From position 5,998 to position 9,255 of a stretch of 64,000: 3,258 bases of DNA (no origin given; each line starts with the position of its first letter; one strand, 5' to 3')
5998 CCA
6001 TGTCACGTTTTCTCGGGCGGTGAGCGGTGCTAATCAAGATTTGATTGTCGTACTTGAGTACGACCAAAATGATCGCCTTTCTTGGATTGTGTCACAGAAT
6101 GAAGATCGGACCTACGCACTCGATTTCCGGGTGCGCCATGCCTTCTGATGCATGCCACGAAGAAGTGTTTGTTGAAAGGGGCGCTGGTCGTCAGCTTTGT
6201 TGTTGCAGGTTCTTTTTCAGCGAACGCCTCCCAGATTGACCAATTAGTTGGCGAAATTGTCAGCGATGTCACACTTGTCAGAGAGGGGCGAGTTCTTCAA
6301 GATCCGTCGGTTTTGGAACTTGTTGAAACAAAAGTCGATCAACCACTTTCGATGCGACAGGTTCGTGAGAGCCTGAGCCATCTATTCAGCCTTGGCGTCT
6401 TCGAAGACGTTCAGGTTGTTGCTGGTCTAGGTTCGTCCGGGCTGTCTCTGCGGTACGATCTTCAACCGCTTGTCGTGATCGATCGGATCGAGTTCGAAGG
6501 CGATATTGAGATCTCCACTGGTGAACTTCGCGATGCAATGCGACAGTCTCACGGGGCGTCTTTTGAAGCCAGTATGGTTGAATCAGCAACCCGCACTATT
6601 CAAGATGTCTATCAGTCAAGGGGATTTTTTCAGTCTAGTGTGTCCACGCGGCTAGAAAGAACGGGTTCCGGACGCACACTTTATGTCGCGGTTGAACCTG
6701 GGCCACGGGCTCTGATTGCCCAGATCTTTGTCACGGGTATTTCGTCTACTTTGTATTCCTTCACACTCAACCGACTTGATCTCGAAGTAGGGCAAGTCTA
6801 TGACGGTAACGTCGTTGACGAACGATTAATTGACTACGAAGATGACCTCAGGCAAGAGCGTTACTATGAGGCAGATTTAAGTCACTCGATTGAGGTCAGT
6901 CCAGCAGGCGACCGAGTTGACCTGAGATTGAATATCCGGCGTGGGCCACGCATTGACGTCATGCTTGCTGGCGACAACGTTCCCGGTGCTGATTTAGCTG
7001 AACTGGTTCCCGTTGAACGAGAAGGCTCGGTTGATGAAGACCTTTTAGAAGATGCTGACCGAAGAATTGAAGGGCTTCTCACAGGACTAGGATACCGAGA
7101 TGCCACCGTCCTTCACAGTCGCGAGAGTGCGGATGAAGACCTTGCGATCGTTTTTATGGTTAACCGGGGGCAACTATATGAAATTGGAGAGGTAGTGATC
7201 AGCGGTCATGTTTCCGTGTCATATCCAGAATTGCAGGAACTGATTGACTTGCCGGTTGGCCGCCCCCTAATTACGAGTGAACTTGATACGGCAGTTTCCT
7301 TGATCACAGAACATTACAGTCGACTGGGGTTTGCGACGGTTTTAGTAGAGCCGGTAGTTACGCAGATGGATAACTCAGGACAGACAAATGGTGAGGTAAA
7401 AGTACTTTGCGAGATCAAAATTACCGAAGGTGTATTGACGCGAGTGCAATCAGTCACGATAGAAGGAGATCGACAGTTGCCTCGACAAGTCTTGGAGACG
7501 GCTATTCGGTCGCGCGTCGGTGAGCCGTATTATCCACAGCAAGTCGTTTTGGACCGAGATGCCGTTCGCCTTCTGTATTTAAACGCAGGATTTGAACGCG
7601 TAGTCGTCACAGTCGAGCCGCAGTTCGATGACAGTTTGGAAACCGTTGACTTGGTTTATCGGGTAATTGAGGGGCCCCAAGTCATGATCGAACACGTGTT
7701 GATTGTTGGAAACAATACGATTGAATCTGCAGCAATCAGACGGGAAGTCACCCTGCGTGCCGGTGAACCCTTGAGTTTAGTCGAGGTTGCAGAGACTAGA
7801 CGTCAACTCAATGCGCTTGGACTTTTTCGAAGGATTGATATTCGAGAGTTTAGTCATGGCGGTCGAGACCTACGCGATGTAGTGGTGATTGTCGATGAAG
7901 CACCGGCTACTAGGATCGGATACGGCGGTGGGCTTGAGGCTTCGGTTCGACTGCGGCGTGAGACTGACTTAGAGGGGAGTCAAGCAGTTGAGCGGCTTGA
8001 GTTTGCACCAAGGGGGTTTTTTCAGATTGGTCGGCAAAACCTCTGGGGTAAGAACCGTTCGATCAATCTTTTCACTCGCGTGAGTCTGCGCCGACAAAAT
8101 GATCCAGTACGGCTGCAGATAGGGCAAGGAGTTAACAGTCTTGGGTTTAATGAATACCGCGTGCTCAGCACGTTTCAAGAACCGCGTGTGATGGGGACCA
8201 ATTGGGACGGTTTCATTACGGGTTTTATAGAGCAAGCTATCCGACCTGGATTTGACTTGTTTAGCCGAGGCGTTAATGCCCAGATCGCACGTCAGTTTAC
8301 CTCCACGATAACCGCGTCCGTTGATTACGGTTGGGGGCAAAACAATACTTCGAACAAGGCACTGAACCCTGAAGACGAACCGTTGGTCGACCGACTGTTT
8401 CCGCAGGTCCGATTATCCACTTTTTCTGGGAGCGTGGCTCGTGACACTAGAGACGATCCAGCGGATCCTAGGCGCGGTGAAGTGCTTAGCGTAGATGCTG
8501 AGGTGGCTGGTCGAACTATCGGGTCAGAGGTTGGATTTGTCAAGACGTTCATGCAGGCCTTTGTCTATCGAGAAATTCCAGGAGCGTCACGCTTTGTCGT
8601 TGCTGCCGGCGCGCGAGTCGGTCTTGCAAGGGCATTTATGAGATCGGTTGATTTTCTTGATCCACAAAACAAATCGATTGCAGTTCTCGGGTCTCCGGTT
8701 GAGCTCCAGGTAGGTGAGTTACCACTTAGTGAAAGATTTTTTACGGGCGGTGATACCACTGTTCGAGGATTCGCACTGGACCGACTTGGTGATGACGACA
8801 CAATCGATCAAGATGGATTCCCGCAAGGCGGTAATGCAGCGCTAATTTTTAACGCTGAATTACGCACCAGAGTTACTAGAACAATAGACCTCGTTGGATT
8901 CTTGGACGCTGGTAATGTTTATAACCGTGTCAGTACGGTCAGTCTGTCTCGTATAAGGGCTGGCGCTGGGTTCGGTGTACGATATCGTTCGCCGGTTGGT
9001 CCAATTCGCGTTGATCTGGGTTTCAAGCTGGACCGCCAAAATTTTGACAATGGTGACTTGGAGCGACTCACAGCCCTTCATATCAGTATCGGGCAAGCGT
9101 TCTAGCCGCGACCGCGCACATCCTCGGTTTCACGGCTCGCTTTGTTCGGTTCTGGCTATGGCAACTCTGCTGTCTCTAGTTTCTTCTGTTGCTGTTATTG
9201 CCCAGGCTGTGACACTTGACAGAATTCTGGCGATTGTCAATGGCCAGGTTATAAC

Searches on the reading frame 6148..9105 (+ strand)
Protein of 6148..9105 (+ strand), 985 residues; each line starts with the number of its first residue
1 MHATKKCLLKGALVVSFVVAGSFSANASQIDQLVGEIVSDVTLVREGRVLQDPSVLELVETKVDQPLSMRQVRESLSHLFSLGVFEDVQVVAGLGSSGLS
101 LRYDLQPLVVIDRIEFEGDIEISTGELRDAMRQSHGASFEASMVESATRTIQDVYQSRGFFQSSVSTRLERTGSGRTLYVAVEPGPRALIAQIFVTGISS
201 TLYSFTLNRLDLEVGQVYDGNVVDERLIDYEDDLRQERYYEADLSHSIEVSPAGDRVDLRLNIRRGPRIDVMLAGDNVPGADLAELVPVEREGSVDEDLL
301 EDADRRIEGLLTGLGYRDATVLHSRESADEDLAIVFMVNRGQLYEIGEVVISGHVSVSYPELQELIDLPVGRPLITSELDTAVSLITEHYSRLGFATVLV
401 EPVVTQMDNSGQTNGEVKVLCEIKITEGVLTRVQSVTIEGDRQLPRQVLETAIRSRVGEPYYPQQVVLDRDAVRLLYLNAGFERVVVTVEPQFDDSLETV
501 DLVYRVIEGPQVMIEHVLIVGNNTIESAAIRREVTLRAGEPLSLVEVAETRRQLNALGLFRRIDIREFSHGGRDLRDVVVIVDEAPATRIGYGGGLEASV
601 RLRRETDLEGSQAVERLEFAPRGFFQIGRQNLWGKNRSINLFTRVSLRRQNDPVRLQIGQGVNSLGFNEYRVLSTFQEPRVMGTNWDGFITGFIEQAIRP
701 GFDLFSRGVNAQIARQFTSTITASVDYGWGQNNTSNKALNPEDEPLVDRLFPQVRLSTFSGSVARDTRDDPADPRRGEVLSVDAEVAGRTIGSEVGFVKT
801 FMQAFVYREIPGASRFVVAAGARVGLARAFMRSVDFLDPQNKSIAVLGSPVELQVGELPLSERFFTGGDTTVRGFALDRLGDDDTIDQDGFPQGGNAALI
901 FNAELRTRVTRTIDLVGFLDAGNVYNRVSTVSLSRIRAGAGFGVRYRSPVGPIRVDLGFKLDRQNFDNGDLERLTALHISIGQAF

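Call 20: search_protein_families(library=pfam, proteins=[window:6148-9105:+], max_evalue=0.00001)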
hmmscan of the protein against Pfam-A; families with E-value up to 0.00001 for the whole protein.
window:6148-9105:+ (985 aa): 3 families
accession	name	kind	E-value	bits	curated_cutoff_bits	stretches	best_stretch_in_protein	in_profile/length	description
PF07244.20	POTRA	-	6.2e-53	177.9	21.3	3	110-183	2-77/79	Surface antigen variable number repeat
PF01103.29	Omp85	-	4.7e-41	141.8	24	1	668-985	18-325/325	Omp85 superfamily domain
PF08479.16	POTRA_2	-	3.8e-13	49.5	24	0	110-185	2-76/76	POTRA domain, ShlB-type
